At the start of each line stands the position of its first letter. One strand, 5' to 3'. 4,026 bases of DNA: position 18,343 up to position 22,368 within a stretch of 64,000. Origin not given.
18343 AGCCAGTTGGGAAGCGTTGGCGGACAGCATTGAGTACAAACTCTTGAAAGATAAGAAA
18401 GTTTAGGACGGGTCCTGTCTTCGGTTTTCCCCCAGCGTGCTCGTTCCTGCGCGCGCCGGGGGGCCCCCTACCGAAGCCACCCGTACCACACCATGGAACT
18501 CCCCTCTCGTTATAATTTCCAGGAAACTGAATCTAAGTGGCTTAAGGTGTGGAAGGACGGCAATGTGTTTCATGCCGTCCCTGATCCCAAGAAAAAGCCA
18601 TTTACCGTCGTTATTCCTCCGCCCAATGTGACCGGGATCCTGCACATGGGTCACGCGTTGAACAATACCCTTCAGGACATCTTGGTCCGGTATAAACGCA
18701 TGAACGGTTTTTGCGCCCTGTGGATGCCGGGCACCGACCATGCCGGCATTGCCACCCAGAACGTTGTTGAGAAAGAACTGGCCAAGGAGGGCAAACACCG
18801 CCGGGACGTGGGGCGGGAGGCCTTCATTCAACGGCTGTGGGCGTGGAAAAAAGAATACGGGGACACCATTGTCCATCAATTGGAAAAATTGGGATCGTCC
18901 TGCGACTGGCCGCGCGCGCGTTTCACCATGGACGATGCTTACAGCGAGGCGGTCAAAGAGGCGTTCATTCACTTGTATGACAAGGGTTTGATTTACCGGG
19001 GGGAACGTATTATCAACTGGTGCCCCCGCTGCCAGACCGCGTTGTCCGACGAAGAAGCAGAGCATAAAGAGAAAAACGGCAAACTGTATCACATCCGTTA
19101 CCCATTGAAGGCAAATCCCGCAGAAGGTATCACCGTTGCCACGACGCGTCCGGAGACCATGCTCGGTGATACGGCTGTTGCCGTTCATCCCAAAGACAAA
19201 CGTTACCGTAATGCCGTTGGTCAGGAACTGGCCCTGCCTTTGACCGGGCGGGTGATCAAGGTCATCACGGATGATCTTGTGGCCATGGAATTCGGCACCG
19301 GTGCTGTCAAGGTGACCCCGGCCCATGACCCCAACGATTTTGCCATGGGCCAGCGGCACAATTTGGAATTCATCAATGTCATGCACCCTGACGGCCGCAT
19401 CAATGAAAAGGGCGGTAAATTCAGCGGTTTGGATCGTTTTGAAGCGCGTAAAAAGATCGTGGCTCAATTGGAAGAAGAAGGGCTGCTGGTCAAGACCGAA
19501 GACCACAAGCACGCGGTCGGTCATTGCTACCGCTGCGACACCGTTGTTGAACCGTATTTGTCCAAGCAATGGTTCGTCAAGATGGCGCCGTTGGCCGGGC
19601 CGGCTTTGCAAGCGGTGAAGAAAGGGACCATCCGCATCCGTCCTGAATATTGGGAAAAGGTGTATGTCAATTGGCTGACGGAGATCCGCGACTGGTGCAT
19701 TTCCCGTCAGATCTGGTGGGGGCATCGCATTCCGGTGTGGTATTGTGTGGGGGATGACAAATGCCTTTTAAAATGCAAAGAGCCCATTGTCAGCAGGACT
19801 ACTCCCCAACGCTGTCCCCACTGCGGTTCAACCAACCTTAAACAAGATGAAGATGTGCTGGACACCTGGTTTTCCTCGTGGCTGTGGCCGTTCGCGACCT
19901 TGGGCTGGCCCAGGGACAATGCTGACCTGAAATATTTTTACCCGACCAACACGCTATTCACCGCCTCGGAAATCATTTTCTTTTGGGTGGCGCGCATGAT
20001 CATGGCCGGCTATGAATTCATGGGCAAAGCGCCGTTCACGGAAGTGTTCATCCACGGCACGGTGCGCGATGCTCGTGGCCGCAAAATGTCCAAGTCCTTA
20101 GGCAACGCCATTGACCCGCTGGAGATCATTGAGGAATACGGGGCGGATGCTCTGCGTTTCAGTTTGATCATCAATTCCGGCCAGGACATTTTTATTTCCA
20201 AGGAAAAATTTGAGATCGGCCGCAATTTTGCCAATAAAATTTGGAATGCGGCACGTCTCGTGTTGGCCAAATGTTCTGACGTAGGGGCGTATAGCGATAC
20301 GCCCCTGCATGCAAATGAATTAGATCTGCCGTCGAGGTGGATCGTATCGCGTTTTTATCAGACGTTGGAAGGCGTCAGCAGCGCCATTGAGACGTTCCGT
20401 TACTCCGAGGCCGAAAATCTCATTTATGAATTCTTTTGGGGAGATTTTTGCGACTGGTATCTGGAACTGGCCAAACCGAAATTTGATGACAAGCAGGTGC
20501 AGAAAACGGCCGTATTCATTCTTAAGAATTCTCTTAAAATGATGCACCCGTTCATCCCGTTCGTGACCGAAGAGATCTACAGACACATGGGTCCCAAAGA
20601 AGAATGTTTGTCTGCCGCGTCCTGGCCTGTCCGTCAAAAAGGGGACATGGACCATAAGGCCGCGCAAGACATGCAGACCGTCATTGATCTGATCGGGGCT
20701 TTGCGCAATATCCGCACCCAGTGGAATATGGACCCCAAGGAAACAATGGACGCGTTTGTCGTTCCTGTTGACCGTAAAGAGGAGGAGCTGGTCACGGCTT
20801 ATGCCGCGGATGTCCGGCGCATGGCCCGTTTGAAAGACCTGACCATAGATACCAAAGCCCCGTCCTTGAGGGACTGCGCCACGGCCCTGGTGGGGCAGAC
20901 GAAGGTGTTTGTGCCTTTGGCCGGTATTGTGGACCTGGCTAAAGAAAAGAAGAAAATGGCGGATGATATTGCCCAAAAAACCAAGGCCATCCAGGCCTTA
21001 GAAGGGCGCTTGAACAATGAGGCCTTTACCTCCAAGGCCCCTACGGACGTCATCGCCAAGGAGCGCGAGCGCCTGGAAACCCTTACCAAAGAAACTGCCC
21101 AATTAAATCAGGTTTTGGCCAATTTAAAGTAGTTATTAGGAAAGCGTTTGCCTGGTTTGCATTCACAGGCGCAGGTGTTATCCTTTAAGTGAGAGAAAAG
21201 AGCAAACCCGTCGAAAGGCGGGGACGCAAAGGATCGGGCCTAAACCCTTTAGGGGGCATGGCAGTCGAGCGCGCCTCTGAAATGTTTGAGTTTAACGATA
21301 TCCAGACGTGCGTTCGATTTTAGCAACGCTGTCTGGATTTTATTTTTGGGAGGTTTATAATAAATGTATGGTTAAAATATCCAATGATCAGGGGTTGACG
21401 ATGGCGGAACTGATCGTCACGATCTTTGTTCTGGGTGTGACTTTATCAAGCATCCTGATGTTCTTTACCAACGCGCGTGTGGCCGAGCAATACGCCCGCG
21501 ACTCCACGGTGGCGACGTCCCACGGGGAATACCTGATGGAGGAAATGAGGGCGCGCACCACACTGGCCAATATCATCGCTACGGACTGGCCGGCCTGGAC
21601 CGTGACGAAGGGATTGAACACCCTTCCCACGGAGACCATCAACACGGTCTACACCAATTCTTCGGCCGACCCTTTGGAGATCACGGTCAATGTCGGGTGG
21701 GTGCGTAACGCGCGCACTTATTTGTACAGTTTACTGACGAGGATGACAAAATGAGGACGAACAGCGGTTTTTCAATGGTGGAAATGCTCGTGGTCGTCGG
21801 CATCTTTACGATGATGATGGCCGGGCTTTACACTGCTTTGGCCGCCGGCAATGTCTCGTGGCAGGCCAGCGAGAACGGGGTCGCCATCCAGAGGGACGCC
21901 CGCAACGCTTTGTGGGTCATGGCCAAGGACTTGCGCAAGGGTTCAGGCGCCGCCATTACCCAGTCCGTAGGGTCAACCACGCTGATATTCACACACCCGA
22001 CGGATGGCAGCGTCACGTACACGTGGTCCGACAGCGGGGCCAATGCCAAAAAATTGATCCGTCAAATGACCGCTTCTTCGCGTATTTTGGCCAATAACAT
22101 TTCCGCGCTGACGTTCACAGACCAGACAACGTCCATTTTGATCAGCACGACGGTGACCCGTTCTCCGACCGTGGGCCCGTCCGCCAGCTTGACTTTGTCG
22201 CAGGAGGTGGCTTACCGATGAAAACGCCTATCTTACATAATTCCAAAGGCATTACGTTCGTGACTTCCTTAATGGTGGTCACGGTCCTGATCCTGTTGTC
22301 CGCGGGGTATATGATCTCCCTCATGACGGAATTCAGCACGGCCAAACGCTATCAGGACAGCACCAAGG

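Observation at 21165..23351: c-di-GMP-I (GEMM) riboswitch with terminator-type expression platform controlling a pseudopilin operon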

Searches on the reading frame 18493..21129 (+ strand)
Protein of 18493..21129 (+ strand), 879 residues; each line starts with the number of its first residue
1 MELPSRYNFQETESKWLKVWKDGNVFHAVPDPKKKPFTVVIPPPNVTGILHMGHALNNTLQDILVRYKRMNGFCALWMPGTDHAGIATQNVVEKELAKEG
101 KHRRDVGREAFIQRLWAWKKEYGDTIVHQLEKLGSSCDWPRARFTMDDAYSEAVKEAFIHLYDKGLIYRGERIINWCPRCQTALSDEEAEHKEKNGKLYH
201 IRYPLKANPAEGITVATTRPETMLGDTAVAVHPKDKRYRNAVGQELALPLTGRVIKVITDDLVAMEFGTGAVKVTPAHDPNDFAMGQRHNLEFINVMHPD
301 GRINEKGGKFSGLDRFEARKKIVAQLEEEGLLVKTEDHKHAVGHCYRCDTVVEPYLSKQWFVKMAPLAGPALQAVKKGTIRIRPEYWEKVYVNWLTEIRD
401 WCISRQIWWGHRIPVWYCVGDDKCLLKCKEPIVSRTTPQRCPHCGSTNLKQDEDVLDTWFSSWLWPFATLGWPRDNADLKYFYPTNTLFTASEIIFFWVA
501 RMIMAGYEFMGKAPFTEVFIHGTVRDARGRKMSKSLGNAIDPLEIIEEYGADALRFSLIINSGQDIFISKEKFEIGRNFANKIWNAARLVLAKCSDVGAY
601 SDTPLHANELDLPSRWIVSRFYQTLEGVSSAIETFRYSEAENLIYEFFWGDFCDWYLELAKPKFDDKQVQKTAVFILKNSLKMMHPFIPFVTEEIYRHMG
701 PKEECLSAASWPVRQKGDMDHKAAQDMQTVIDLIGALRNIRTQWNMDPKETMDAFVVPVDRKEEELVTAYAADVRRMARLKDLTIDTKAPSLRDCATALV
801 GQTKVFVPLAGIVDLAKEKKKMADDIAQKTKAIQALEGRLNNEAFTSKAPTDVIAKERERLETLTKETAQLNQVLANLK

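Call 8: search_protein_families(library=pfam, proteins=[window:18493-21129:+], max_evalue=0.1)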
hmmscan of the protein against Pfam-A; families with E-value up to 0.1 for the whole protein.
window:18493-21129:+ (879 aa): 7 families
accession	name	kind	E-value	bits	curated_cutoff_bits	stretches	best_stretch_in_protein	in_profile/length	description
PF00133.28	tRNA-synt_1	-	7.8e-141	470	22.7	1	15-562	1-405/414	tRNA synthetases class I (I, L, M and V)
PF08264.19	Anticodon_1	-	9.7e-37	126.5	25.1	1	615-751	2-143/148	Anticodon-binding domain of tRNA ligase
PF09334.17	tRNA-synt_1g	-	8.2e-23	81.2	20.1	3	43-189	7-135/391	tRNA synthetases class I (M)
PF10458.14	Val_tRNA-synt_C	-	1.3e-13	51.5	25.9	1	814-879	1-66/66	Valyl tRNA synthetase tRNA binding arm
PF13603.12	tRNA-synt_1_2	-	2.2e-11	44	25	1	243-302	86-145/185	Leucyl-tRNA synthetase, editing domain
PF01406.26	tRNA-synt_1e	-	1.9e-05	24.6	27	1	513-559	235-281/301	tRNA synthetases class I (C) catalytic domain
PF25207.1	DUF7837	-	0.054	13.9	27.8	0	335-354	26-46/47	Domain of unknown function (DUF7837)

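Call 33: find_encoding_contigs(protein=window:18493-21129:+, flank=3000, max_places=6)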
Protein window:18493-21129:+ (879 aa): no gene with exactly this product is on record in the collection.

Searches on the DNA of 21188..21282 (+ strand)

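Call 72: build_rna_model(alignment_id=A2, structure=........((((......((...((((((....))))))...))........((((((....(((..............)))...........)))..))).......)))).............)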
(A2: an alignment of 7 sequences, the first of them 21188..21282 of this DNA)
Model R1 built from alignment A2 (7 sequences, 125 columns); structure: as given.
model positions 97; base pairs 21; branch points 1; effective number of sequences 1.8; information 0.59 bits per position. Calibrated on 0.2 Mb of random sequence (short: E-values are rough).
structure used (alignment columns):
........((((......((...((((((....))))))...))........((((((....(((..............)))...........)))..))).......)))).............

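Call 73: search_with_rna_model(model_id=R1, sources=[window, L002, L003, L004, L005, L006, L007, L008, L009, L010, L011, L012, L013, L014, L015, L016, L017, L018, L019, L020, L021, L022, L023, L024, L025, L026, L027, L028, L029, L030, L031, L032, L033, L034, L035, L036, L037, L038, L039, L040, L041, L042, L043, L044, L045, L046, L047, L048, L049, L050, L051, L052, L053, L054, L055, L056, L057, L058, L059, L060, L061, L062, L063, L064], max_evalue=1, make_alignment=true)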
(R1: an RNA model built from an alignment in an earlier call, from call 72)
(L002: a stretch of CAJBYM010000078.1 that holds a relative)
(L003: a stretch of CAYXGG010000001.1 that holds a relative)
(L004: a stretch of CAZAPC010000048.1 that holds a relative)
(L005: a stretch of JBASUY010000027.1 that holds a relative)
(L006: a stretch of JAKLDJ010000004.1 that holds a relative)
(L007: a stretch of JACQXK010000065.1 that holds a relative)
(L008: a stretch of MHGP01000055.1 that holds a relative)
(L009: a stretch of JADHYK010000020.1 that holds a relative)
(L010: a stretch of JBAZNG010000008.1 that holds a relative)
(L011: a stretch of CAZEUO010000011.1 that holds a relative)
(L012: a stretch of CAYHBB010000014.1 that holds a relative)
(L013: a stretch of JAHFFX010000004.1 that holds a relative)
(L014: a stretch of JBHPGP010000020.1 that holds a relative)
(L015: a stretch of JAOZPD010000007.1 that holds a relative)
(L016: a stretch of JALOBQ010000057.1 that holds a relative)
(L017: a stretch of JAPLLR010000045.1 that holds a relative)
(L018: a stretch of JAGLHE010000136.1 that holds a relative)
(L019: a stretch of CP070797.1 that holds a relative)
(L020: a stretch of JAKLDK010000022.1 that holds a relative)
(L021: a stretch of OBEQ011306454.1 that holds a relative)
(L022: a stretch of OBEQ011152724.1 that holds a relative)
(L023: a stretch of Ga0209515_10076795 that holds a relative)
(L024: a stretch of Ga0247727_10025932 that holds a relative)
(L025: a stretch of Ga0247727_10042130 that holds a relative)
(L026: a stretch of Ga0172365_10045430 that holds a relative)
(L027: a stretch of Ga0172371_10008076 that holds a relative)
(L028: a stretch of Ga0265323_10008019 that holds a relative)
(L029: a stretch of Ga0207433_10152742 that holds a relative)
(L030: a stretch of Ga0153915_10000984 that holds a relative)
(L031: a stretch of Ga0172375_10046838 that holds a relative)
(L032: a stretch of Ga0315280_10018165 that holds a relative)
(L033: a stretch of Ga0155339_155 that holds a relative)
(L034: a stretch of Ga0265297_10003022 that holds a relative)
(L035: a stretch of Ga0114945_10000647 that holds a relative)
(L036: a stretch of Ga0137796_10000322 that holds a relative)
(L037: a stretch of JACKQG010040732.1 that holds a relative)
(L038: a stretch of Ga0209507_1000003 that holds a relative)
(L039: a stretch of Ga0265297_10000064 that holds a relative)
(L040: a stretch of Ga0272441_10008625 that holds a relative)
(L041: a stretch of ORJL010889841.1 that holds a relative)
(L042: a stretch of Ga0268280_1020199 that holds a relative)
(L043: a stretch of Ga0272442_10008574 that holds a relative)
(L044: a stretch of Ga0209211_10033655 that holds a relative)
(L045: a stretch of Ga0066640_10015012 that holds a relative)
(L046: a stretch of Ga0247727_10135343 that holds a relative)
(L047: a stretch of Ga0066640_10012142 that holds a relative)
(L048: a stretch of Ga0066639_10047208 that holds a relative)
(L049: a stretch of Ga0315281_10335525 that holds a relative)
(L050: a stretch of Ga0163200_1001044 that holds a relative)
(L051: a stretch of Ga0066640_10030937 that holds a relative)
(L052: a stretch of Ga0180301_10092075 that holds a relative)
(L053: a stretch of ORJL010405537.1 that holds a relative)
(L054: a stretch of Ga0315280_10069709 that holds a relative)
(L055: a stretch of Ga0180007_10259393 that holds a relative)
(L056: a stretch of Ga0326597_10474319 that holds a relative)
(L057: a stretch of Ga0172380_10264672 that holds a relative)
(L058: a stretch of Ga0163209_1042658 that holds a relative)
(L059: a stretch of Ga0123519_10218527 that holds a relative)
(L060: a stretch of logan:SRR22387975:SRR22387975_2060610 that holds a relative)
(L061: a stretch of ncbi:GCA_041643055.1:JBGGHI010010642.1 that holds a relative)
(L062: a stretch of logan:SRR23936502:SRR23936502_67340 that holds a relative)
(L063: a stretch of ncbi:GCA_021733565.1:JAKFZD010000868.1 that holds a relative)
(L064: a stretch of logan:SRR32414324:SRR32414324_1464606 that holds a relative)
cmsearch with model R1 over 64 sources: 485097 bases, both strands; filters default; matches with E-value up to 1: 14.
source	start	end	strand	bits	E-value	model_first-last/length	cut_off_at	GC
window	21188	21282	+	101.4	8.6e-32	1-97/97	no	0.58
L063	3972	4068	+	98.6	8.4e-31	1-97/97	no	0.55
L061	320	422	+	96.7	3.6e-30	1-97/97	no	0.58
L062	295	397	+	96.7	3.6e-30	1-97/97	no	0.58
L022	348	447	+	90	8.5e-28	1-97/97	no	0.63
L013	682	787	+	74.1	3e-22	1-97/97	no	0.52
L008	2075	2166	+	72.2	1.4e-21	1-97/97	no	0.48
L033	75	166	+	72.2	1.4e-21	1-97/97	no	0.48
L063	3747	3832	-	69.4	1.3e-20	1-97/97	no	0.45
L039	2875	3012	+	29.9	7.8e-07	1-97/97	no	0.45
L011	4832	4942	+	27.7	4.7e-06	1-97/97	no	0.52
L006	4803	4881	+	21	0.001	1-97/97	no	0.43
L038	2803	2881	+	21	0.001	1-97/97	no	0.43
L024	4024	4099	+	12.8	0.77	1-97/97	no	0.32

Alignment A5: 14 matches aligned to the model, 195 columns, each read 5' to 3' on its own strand. Consensus structure (alignment columns), stored with it:
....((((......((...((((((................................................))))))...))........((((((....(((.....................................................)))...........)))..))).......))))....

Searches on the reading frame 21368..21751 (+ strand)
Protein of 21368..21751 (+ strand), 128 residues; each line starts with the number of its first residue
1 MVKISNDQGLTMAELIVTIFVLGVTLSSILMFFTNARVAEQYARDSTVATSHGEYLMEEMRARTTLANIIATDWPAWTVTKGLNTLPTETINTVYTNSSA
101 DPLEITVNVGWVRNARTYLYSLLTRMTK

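Call 8: search_protein_families(library=pfam, proteins=[window:21368-21751:+], max_evalue=0.1)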
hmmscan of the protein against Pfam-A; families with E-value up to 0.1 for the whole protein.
window:21368-21751:+ (128 aa): 2 families
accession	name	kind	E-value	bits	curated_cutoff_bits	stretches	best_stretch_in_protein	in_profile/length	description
PF07963.17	N_methyl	-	0.0023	17.9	21.2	1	5-29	2-26/27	Prokaryotic N-terminal methylation motif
PF07059.17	EDR2_C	-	0.0078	16.5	24.7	1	14-127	71-181/213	Protein ENHANCED DISEASE RESISTANCE 2, C-terminal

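Call 9: search_protein_families(library=ncbifam, proteins=[window:21368-21751:+], max_evalue=0.1)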
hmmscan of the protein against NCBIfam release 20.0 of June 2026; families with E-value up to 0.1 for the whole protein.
window:21368-21751:+ (128 aa): 4 families
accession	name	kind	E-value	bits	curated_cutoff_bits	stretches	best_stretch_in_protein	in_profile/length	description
TIGR02523.1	type_IV_pilV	equivalog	0.00017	22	52.2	1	8-66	2-60/139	type IV pilus modification protein PilV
TIGR02532.1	IV_pilin_GFxxxE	domain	0.009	15.8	16.3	1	8-27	2-21/24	prepilin-type N-terminal cleavage/methylation domain-containing protein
NF047828.1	T3SSXpsI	equivalog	0.061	13.4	150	0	8-67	2-61/132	type II secretion system protein XpsI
NF040723.1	UDP-GlcNAcDh_Arch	equivalog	0.081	12.4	450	1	19-116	162-256/302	UDP-N-acetylglucosamine 3-dehydrogenase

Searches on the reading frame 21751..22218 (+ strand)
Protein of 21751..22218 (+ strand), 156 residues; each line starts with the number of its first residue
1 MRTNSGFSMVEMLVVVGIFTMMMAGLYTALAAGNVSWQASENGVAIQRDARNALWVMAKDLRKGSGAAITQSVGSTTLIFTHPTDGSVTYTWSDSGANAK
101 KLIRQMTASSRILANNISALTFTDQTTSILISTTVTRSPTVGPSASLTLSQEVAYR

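Call 8: search_protein_families(library=pfam, proteins=[window:21751-22218:+], max_evalue=0.1)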
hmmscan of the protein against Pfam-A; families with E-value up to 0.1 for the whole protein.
window:21751-22218:+ (156 aa): 1 family
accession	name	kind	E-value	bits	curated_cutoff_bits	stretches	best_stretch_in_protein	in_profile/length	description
PF07963.17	N_methyl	-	1.1e-06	28.4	21.2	1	1-27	1-27/27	Prokaryotic N-terminal methylation motif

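Call 9: search_protein_families(library=ncbifam, proteins=[window:21751-22218:+], max_evalue=0.1)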
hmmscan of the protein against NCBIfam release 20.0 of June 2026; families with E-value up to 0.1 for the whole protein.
window:21751-22218:+ (156 aa): 7 families
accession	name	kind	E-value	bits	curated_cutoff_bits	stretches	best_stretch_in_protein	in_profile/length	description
TIGR02532.1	IV_pilin_GFxxxE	domain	0.00012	21.7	16.3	1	5-26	2-23/24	prepilin-type N-terminal cleavage/methylation domain-containing protein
TIGR02599.1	TIGR02599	subfamily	0.00013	21.3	256.5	1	6-63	1-58/361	Verru_Chthon cassette protein C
TIGR01711.1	gspJ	equivalog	0.00037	20.4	64.85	1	6-64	2-60/192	type II secretion system minor pseudopilin GspJ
NF041013.1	T4P_ComGE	equivalog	0.0022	18.1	49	1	3-47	2-46/83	competence type IV pilus minor pilin ComGE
NF007848.0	PRK10557.1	equivalog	0.0044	16.4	120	1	3-63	9-69/192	prepilin peptidase-dependent protein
NF007800.0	PRK10506.1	equivalog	0.0086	15.9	158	1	1-57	5-54/163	prepilin peptidase-dependent protein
TIGR01708.2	typeII_sec_gspH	equivalog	0.094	12.7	80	0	5-31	2-28/169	type II secretion system minor pseudopilin GspH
